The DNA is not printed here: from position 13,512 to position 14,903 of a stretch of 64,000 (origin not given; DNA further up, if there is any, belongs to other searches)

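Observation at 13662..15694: PFK-A plus class II FBA in an archaeon: probable bacterial acquisition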

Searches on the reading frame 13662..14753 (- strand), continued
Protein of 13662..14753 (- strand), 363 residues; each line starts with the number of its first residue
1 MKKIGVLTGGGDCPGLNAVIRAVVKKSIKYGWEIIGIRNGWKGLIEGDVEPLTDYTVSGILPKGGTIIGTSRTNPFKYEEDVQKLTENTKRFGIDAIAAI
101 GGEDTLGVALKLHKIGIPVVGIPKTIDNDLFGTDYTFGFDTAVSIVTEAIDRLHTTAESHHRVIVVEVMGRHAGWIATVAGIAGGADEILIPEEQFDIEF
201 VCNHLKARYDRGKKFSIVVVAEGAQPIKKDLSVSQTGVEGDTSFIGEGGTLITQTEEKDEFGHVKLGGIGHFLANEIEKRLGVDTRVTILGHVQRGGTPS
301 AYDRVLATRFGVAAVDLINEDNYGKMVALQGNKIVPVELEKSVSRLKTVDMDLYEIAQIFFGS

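Call 27: search_protein_representatives(protein=window:13662-14753:-)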
Query: 363 residues. Proteins with E-value up to 0.001 (for the whole library): 20496; up to 1e-10: 10438; up to 1e-30: 2503. The best 150 are listed.
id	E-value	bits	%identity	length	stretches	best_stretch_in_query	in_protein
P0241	1.5e-227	771.1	57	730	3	2-361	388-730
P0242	5.9e-139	479.7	36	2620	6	7-227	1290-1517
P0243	3.1e-124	431.3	61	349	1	2-362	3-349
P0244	3.5e-124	431.1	63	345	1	1-362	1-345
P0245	9.4e-123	426.4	60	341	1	3-362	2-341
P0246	6.8e-110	384.1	57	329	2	3-227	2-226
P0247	2.0e-109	382.5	56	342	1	3-363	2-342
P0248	2.2e-109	382.4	56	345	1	3-361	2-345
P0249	1.0e-107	376.9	42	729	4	1-226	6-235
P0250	3.6e-106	371.8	54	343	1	3-362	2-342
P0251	5.5e-106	371.2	52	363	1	6-362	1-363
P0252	4.0e-105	368.4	54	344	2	3-231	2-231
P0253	6.6e-104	364.4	44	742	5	4-217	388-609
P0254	4.3e-103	361.7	43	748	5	4-199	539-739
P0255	1.3e-99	350.2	61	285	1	58-362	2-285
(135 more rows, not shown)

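Call 28: list_cluster_members(proteins=[P0241, P0243, P0244, P0245, P0246, P0247, P0248, P0250, P0251, P0252])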
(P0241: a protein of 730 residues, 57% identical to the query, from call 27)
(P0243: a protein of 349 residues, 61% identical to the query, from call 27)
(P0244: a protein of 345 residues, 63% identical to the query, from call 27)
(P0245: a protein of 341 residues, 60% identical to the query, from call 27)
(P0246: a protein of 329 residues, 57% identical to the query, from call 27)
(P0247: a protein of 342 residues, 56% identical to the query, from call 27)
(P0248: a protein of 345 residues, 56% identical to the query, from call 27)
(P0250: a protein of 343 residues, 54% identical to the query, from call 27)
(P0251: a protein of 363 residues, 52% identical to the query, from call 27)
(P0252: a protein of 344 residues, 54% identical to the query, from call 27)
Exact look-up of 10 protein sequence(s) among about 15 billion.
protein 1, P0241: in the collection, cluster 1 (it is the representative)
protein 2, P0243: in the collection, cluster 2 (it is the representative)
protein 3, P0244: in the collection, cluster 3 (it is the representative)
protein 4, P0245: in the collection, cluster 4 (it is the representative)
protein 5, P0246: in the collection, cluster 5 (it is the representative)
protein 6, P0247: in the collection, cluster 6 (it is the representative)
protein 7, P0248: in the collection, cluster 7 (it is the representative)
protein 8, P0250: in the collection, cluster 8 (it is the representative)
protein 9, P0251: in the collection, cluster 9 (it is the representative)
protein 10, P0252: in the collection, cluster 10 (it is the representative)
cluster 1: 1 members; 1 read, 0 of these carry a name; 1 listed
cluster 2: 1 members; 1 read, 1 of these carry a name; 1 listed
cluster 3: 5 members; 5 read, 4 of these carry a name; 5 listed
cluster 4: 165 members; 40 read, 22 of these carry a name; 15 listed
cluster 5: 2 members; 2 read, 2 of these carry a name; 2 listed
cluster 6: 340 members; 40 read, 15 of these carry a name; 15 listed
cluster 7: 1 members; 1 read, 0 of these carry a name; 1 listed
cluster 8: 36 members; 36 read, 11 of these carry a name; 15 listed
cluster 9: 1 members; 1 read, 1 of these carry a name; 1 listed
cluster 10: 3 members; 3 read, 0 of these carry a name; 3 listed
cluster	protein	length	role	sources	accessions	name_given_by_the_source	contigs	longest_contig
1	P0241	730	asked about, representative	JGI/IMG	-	-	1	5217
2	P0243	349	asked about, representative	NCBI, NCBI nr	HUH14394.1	MAG TPA: ATP-dependent 6-phosphofructokinase [Gaiellaceae bacterium] | ATP-dependent 6-phosphofructokinase [Gaiellaceae bacterium]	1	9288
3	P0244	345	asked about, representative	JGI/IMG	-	phosphofructokinase-like protein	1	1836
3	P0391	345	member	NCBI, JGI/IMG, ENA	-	phosphofructokinase-like protein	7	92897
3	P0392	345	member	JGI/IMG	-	phosphofructokinase-like protein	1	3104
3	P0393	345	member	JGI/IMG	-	ATP-dependent phosphofructokinase / diphosphate-dependent phosphofructokinase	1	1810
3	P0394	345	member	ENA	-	-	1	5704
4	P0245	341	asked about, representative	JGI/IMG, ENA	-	-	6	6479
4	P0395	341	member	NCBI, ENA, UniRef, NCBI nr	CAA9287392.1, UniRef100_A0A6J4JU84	MAG: Pyrophosphate-dependent fructose 6-phosphate-1-kinase [uncultured Corynebacteriales ... | Pyrophosphate--fructose 6-phosphate 1-phosphotransferase n=1 Tax=uncultured ...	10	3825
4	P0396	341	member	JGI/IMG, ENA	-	6-phosphofructokinase 1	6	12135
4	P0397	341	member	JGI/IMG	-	phosphofructokinase-like protein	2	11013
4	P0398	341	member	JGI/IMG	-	phosphofructokinase-like protein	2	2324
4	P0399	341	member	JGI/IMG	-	phosphofructokinase-like protein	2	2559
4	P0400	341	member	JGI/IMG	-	phosphofructokinase-like protein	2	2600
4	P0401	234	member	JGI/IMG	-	6-phosphofructokinase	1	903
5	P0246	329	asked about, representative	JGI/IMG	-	6-phosphofructokinase 1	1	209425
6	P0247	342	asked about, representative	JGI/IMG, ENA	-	-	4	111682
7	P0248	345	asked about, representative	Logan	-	-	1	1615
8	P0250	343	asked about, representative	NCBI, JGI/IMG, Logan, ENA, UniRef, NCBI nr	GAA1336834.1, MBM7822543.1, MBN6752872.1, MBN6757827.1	6-phosphofructokinase [Kocuria palustris] | phosphofructokinase-like protein | 6-phosphofructokinase n=1 Tax=Kocuria TaxID=57493 RepID=UPI00077B746E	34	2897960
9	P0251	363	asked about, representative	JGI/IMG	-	6-phosphofructokinase 1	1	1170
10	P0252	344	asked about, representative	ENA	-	-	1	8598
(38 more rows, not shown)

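Call 32: find_related_loci(query=A2, collection=genome_contigs, flank=6000)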
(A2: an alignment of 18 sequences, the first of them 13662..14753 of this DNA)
Query A2 (363 aa) in genome_contigs; peptide patterns used: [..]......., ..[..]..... (x = any residue, [..] = any of these).
600 stretches matched a pattern (row limit reached: there are more); 599 encode a relative of the query (tblastn E <= 1e-3); the best 80 are kept; 80 distinct loci.
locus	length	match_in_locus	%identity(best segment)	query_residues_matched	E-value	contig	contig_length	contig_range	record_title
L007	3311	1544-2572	73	1-362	0e+0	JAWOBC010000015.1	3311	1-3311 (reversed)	MAG: Thermoplasmatota archaeon isolate BLK2-2.bin.44 k191_2729107, whole genome shotgun sequence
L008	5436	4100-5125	63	1-362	1e-148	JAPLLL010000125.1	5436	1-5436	MAG: Candidatus Omnitrophota bacterium isolate LacPavin_0419_WC90_MAG_48_6 LacPavin_0419_WC90_scaffold_602004, whole gen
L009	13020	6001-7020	63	3-362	1e-143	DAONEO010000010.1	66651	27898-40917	MAG TPA_asm: Candidatus Omnitrophota bacterium isolate AMR_MDS_3867 NODE_310_length_66651_cov_17.657157, whole genome sh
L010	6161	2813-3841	62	1-362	3e-143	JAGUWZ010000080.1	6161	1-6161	MAG: Candidatus Omnitrophota bacterium isolate DeMMO4_15 c_000000005552, whole genome shotgun sequence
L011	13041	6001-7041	62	3-362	2e-138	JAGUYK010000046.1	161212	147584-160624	MAG: Ignavibacteriales bacterium isolate DeMMO6_3 c_000000011587, whole genome shotgun sequence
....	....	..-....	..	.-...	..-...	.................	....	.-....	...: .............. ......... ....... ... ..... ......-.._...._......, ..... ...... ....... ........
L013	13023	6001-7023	58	3-362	7e-137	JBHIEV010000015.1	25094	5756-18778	MAG: Candidatus Bathyarchaeia archaeon isolate b2.sp2_bin.20 NODE_369_length_25094_cov_17.353808, whole genome shotgun s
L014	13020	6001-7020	60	3-362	4e-136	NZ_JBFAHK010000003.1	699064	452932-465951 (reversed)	Nonomuraea sp. NPDC050783 NPDC050783_39_H10.ctg-0003, whole genome shotgun sequence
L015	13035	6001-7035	60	3-362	2e-136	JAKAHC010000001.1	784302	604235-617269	MAG: Deltaproteobacteria bacterium isolate WY2.bin79 NODE_2_length_784302_cov_4.333317, whole genome shotgun sequence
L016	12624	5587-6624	58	1-361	5e-136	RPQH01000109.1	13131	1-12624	MAG: Ignavibacteriae bacterium isolate metabat2.211 metabat2.211_Contig_421601, whole genome shotgun sequence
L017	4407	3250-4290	59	2-362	9e-137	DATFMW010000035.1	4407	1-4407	MAG TPA_asm: Gaiellaceae bacterium isolate SMAG_U9235 k141_281094, whole genome shotgun sequence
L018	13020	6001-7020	57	3-362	4e-133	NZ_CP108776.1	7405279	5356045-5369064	Embleya sp. NBC_00896 chromosome, complete genome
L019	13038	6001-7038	58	3-362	1e-131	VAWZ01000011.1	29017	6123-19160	MAG: Actinobacteria bacterium isolate AC_19 14_1009_16_30cm_scaffold_9424, whole genome shotgun sequence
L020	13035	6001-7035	59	1-362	4e-131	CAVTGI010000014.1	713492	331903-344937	MAG: uncultured Solirubrobacteraceae bacterium isolate MFD09222.bin.1.14 genome assembly, contig: contig_61332, whole ge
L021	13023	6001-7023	56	2-362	3e-131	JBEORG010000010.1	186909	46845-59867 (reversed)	Spirillospora sp. NPDC127506 NPDC127506_147_C1.ctg-0010, whole genome shotgun sequence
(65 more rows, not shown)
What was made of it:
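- Closest known: PFK-A 'mixed' subfamily. Different: It is about 55-63% identical to any bacterial member (call 32).
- Outside the tight PFK clade the nearest sequences are Omnitrophota, Ignavibacteriales and Actinomycetota at 55-63% (calls 28, 32).
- Tried and rejected: It cannot be used to count how many species have the PFK (call 32).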

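Call 34: find_encoding_contigs(protein=P0002, flank=8000, max_places=3)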
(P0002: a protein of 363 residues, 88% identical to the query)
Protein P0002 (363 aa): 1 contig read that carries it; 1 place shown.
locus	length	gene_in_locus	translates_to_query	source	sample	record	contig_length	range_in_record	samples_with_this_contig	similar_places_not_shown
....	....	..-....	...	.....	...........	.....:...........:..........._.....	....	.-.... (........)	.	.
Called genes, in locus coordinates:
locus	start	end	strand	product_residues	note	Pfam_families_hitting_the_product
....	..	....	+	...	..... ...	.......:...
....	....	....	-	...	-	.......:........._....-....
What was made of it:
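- Its closest relative, P0002, is archaellum-linked (call 34).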

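Call 35: find_encoding_contigs(protein=P0005, flank=8000, max_places=2)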
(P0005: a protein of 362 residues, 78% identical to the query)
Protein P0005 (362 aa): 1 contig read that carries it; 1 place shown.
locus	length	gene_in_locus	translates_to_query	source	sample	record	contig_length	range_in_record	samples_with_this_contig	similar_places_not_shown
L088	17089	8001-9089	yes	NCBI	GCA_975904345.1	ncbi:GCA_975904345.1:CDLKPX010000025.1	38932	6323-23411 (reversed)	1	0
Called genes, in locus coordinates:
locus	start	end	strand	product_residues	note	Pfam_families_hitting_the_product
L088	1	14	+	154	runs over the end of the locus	PF05377:FlaC_arch (weak)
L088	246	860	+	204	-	PF04659:Arch_fla_DE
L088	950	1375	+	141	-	-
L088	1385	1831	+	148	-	PF01917:Flagellin_arch-type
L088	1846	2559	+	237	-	PF06745:ATPase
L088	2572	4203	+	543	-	PF00437:T2SSE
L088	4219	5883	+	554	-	PF00437:T2SSE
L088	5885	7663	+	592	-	PF00482:T2SSF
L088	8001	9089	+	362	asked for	PF00365:PFK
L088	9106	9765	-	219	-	PF01917:Flagellin_arch-type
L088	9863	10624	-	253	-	PF01917:Flagellin_arch-type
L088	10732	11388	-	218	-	PF01917:Flagellin_arch-type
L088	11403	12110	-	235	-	PF01917:Flagellin_arch-type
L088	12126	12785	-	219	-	PF01917:Flagellin_arch-type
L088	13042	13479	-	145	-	-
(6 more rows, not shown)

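Call 36: find_encoding_contigs(protein=P0004, flank=8000, max_places=2)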
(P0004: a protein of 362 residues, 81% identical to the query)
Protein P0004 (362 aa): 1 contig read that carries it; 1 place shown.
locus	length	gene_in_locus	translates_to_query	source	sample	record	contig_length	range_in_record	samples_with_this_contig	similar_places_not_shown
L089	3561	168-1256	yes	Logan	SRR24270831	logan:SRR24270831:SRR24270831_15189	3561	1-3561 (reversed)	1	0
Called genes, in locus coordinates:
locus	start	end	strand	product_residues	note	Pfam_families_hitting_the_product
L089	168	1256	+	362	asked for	PF00365:PFK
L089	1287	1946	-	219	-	PF01917:Flagellin_arch-type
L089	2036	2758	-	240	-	PF01917:Flagellin_arch-type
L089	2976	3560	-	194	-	?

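Call 42: list_cluster_members(proteins=[P0005, P0030, P0052, P0080, P0086, P0098, P0107, P0108, P0118, P0036])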
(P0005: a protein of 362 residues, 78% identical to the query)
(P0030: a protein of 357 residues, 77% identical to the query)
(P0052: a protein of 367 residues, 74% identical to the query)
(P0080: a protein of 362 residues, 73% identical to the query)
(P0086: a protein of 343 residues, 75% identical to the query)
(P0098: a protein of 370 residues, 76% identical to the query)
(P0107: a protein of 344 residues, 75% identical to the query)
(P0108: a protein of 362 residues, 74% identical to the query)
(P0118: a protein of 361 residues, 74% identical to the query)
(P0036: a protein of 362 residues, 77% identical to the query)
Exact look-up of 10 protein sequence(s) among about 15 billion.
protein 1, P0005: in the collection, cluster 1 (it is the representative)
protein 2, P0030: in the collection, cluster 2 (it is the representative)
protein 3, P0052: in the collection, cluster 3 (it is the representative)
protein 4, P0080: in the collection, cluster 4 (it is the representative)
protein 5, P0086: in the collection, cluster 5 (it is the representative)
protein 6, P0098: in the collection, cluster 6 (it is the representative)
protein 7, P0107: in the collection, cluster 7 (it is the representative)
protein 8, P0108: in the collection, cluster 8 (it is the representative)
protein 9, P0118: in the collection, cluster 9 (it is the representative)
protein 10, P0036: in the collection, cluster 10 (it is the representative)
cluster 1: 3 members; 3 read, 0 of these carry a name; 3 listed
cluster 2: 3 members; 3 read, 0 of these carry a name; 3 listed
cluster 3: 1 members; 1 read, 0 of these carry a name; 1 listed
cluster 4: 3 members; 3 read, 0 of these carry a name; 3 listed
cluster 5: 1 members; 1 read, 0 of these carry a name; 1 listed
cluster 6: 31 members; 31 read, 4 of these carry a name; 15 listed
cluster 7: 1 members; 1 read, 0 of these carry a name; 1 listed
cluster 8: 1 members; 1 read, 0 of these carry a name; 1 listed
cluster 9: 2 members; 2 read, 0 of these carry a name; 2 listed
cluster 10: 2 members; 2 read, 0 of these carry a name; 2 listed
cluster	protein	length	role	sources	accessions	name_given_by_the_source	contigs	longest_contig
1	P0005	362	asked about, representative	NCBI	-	-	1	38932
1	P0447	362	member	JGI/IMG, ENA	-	-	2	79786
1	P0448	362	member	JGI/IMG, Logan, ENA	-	-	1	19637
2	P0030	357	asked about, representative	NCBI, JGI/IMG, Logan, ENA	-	-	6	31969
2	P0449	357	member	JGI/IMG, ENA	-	-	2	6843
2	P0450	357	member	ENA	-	-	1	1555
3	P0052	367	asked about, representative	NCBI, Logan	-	-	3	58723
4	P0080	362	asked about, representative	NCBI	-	-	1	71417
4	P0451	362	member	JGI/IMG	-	-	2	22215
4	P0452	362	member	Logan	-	-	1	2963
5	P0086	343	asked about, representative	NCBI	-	-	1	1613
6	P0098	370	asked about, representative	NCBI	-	-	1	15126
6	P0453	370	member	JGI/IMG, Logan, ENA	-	6-phosphofructokinase 1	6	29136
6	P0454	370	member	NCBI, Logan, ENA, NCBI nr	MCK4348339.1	MAG: 6-phosphofructokinase [Thermoplasmatales archaeon] | 6-phosphofructokinase [Thermoplasmatales archaeon]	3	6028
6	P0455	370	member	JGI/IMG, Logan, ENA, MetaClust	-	\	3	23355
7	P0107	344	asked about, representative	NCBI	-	-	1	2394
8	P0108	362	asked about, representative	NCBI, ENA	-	-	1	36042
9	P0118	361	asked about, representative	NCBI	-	-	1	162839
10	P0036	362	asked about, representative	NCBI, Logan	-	-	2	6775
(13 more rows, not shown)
